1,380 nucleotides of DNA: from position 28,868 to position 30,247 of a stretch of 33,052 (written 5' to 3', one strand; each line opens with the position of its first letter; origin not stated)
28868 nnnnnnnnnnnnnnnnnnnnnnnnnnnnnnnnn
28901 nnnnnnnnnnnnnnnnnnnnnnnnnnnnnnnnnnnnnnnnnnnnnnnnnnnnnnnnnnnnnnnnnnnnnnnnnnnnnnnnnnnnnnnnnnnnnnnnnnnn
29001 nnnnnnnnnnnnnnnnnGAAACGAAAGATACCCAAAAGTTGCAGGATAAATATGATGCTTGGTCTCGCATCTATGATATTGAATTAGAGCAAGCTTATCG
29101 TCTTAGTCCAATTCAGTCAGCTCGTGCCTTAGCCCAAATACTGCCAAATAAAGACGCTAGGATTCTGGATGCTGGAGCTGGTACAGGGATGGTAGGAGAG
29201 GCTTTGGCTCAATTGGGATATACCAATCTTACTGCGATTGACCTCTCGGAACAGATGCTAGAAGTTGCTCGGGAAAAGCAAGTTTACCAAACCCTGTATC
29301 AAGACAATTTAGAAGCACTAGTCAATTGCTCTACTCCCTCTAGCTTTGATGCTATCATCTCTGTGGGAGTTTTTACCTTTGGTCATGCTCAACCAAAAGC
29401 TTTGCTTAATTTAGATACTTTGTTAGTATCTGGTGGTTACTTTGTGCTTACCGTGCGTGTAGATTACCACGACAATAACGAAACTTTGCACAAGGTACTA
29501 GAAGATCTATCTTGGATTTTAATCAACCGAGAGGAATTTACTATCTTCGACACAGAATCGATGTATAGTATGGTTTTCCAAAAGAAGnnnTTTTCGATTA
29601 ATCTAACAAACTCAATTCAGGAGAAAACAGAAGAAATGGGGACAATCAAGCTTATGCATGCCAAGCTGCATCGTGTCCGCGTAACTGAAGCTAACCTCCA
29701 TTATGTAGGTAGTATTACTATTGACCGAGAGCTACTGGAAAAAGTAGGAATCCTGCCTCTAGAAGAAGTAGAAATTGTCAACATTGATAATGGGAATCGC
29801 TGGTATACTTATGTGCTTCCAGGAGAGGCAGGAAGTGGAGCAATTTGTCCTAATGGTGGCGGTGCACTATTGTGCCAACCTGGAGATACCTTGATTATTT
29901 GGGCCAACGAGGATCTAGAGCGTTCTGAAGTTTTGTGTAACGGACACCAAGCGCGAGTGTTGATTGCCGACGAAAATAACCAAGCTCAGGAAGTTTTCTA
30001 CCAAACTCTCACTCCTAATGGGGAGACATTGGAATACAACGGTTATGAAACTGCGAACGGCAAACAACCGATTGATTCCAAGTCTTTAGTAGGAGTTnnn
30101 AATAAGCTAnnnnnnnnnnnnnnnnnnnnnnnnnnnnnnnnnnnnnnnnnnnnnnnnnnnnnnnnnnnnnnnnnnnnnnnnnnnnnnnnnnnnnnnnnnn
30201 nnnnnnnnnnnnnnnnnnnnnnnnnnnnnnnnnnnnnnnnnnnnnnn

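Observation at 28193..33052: Candidate cluster for a beta-alanine-derived, carnitine-like quaternary ammonium compound (double N-methyltransferase + PanD + cupin + two BBOX/TMLH-like hydroxylases)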

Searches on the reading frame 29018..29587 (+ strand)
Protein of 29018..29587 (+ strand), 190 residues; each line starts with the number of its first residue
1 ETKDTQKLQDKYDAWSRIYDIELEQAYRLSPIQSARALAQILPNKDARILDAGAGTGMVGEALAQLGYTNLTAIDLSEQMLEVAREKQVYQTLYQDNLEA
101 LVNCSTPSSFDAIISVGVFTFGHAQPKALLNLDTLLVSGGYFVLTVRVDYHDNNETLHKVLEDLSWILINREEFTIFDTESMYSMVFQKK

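Call 79: search_solved_structures(query=window:29018-29587:+, max_evalue=0.01)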
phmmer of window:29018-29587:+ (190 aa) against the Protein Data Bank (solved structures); distinct sequences matched with E-value up to 0.01: 30.
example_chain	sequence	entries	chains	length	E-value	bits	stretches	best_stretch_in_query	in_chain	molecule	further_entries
7qcb_A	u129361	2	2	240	5.1e-10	43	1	12-164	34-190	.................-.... 27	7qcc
2avn_A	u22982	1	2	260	4.9e-08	36.5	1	11-171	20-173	ubiquinone/menaquinone biosynthesis methyltransferase-related protein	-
9e72_A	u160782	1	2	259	5.3e-06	29.9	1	47-160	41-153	HvrF methyltransferase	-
3d2l_A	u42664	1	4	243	1.2e-05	28.8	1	12-114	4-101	SAM-dependent methyltransferase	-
9fcq_A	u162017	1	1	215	1.7e-05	28.3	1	38-145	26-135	SAM-dependent methyltransferase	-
9fcs_A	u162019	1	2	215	1.7e-05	28.3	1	38-145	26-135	SAM-dependent methyltransferase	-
9fcy_A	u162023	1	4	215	2.6e-05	27.7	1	38-145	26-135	SAM-dependent methyltransferase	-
9fcd_A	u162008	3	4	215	2.7e-05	27.6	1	38-145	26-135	SAM-dependent methyltransferase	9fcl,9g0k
9fd3_A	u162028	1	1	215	2.7e-05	27.6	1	38-145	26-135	SAM-dependent methyltransferase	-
9fcu_A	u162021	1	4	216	2.8e-05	27.5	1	38-145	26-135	SAM-dependent methyltransferase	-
9fcx_A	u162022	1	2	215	3.3e-05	27.3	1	38-145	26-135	SAM-dependent methyltransferase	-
9fce_A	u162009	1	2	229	0.00016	25.1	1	33-148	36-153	SAM dependent methyltransferase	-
3ccf_A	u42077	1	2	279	0.00017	25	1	35-144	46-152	Cyclopropane-fatty-acyl-phospholipid synthase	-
1wzn_A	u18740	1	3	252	0.00051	23.4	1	46-115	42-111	SAM-dependent methyltransferase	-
7wtw_q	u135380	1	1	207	0.00052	23.4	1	17-118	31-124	Probable 18S rRNA (guanine-N(7))-methyltransferase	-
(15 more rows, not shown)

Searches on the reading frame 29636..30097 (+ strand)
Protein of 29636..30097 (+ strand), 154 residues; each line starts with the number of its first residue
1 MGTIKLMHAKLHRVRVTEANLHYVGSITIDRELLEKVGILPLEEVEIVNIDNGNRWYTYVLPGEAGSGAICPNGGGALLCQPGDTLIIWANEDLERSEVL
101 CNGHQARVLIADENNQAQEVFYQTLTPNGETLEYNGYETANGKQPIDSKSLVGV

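Call 5: search_protein_families(library=pfam, proteins=[window:29636-30097:+], max_evalue=0.01)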
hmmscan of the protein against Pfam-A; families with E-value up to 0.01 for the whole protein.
window:29636-30097:+ (154 aa): 1 family
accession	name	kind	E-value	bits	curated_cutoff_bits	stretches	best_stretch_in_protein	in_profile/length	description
PF02261.22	Asp_decarbox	-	1.2e-40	138.4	25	1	4-117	3-114/115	Aspartate decarboxylase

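Call 6: search_protein_families(library=ncbifam, proteins=[window:29636-30097:+], max_evalue=0.01)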
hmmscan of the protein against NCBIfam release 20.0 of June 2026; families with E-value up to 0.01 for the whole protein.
window:29636-30097:+ (154 aa): 1 family
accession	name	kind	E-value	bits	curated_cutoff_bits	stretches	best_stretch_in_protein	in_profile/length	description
TIGR00223.1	panD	equivalog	7.7e-33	113.1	106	1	5-119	4-116/126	aspartate 1-decarboxylase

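Call 51: search_solved_structures(query=window:29636-30097:+, max_evalue=0.00001, show_alignments=2)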
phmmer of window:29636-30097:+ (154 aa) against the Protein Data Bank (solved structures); distinct sequences matched with E-value up to 0.00001: 25.
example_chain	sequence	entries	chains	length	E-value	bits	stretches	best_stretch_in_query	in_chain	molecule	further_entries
2c45_A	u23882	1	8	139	7.6e-23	84.5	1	6-119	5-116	Aspartate 1-decarboxylase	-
1ppy_A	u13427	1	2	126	5.6e-18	68.7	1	6-89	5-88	Aspartate 1-decarboxylase precursor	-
1pqe_A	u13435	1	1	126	1.5e-17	67.3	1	6-89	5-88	Aspartate 1-decarboxylase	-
1pqh_A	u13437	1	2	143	1.9e-17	67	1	6-89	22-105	Aspartate 1-decarboxylase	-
4cs0_A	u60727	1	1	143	1.9e-17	67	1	6-89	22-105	ASPARTATE 1-DECARBOXYLASE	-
1vc3_B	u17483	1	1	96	2.6e-17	66.5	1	27-120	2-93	L-Aspartate-alpha-Decarboxylase heavy chain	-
4azd_A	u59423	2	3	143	3.6e-17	66.1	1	6-89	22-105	ASPARTATE 1-DECARBOXYLASE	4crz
2eeo_B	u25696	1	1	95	4e-17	65.9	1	27-120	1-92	Aspartate 1-decarboxylase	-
1pqf_A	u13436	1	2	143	4.9e-17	65.6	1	6-89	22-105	Aspartate 1-decarboxylase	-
3oug_A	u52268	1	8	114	7.2e-17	65.1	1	4-90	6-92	Aspartate 1-decarboxylase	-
1pt0_A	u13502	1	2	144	1.8e-16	63.8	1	6-89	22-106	Aspartate 1-decarboxylase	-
1pt1_A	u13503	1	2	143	1.8e-16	63.8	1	6-89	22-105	Aspartate 1-decarboxylase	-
1pyq_A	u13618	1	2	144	1.9e-16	63.7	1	6-89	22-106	Aspartate 1-decarboxylase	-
3plx_B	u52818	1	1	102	3.8e-14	56.3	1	27-120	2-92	Aspartate 1-decarboxylase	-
6p1y_B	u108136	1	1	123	9.9e-14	54.9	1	27-122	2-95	Aspartate 1-decarboxylase alpha chain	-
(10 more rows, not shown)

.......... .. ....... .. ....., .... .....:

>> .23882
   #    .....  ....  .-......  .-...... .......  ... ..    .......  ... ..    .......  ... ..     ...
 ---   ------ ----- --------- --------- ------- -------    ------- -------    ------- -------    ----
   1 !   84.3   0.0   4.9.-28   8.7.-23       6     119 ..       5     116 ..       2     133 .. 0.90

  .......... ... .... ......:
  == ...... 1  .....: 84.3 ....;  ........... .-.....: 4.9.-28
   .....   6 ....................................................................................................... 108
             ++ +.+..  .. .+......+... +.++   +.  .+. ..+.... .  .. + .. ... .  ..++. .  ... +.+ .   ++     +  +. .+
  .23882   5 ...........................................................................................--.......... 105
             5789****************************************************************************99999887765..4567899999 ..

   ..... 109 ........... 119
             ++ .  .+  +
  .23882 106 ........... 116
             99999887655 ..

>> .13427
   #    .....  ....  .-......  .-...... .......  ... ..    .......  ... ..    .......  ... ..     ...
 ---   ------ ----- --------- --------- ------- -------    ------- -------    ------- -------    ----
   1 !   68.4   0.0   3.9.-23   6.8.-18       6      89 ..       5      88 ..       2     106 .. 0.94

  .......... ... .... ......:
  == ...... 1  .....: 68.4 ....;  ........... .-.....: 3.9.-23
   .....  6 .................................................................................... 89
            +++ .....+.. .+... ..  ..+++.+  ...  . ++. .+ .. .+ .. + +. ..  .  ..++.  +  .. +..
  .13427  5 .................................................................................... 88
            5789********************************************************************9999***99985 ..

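Call 53: find_homologous_proteins(query=window:29636-30097:+, max_evalue=1e-10)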
Query window:29636-30097:+ (154 aa): 4166 proteins with E <= 1e-10 among 4220 candidates; the best 120 are listed.
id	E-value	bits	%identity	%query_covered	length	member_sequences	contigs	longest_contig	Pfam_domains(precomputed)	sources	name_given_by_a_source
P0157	9.2e-93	326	95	100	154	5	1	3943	PF02261.23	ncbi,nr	ncbi:MAG: aspartate 1-decarboxylase [Symploca sp. SIO1A3]|nr:aspartate 1-decarboxylase [Symploca sp.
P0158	6.7e-85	301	88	100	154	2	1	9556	PF02261.23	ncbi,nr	ncbi:MAG: aspartate 1-decarboxylase [Symploca sp. SIO2E6]|nr:aspartate 1-decarboxylase [Symploca sp.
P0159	5.8e-82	291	86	100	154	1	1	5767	PF02261.23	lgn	-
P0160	2.4e-80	286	84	100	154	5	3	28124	PF02261.23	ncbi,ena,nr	ncbi:MAG: aspartate 1-decarboxylase [Prochloron sp. SP5CPC1]|nr:aspartate 1-decarboxylase [Candidatu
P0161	6.2e-79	281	87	94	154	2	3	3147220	PF02261.23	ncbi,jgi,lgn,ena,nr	ncbi:MAG: aspartate 1-decarboxylase [Hormoscilla sp. GM7CHS1pb]|nr:aspartate 1-decarboxylase [Hormos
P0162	1.5e-77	277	82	100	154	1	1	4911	PF02261.23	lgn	-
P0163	2.3e-77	276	84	96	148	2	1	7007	PF02261.23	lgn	-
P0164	2.5e-77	276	81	100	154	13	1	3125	PF02261.23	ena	-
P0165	7.5e-77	275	85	94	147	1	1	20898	PF02261.23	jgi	-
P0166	3.7e-76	272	81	100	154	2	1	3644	PF02261.23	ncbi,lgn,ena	-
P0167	1.0e-75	271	81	100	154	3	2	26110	PF02261.23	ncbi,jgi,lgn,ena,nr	ncbi:MAG: aspartate 1-decarboxylase [Hormoscilla sp. SP12CHS1]|nr:aspartate 1-decarboxylase [Hormosc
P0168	1.6e-75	270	80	100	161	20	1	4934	PF02261.23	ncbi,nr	ncbi:MAG: aspartate 1-decarboxylase [Moorea sp. SIO3G5]|nr:aspartate 1-decarboxylase [Moorena sp. SI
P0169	2.4e-75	270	81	97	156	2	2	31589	PF02261.23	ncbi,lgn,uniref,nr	ncbi:aspartate 1-decarboxylase [Planktothrix sp. FACHB-1355]|uniref:Aspartate 1-decarboxylase n=1 Ta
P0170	4.1e-75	269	82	96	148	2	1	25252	PF02261.23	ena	-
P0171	5.1e-75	269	85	94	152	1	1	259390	PF02261.23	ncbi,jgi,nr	ncbi:MAG: aspartate 1-decarboxylase [Hormoscilla sp. GUM202]|nr:aspartate 1-decarboxylase [Hormoscil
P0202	1.6e-59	218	65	97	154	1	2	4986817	PF02261.23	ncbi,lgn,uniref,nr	ncbi:MAG: aspartate 1-decarboxylase [Hydrococcus sp. C42_A2020_068]|uniref:aspartate 1-decarboxylase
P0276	1.5e-55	205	68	87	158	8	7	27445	PF02261.23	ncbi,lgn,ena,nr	ncbi:MAG: aspartate 1-decarboxylase [Trichodesmium sp. St16_bin4-tuft]|nr:aspartate 1-decarboxylase 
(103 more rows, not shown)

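Call 54: find_encoding_contigs(protein=P0202, flank=6000, max_places=1)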
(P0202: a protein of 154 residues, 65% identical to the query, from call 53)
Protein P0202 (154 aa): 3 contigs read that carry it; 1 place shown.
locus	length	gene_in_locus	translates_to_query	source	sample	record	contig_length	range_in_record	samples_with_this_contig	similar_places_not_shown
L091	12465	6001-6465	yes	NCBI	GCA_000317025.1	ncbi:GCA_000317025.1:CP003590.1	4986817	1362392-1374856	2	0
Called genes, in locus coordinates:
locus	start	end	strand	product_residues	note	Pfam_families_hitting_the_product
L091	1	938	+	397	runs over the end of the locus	PF12911:OppC_N, PF00528:BPD_transp_1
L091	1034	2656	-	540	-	PF02129:Peptidase_S15, PF08530:PepX_C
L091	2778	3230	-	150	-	PF02311:AraC_binding, PF07883:Cupin_2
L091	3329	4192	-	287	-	PF00809:Pterin_bind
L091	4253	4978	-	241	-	PF00121:TIM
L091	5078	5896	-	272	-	PF12204:DUF3598_N, PF21053:BFA1_C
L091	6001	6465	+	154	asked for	PF02261:Asp_decarbox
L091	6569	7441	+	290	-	PF01209:Ubie_methyltran, PF13489:Methyltransf_23, PF05175:MTS, PF08241:Methyltransf_11, PF08242:Methyltransf_12, PF13649:Methyltransf_25, PF13847:Methyltransf_31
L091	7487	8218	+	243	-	PF02915:Rubrerythrin, PF00301:Rubredoxin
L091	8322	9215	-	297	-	PF00557:Peptidase_M24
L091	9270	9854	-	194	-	PF13473:Cupredoxin_1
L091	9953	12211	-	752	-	PF00403:HMA, PF00122:E1-E2_ATPase, PF00702:Hydrolase, PF08282:Hydrolase_3 (faint)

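Call 55: find_encoding_contigs(protein=P0276, flank=6000, max_places=1)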
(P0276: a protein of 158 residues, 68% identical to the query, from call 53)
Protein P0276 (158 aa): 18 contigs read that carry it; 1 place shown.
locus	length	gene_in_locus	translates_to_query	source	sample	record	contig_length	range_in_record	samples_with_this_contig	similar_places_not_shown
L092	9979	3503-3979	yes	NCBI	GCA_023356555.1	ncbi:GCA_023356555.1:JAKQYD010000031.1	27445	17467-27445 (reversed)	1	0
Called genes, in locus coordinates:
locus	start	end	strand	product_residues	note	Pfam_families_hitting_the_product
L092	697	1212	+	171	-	PF01288:HPPK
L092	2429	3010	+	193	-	PF13847:Methyltransf_31 (weak), PF08241:Methyltransf_11 (weak), PF13649:Methyltransf_25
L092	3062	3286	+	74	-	-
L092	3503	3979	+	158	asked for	PF02261:Asp_decarbox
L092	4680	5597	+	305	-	PF02668:TauD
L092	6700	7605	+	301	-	PF00809:Pterin_bind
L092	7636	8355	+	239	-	PF00106:adh_short, PF08643:DUF1776 (weak), PF08659:KR, PF13561:adh_short_C2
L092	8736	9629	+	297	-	PF00809:Pterin_bind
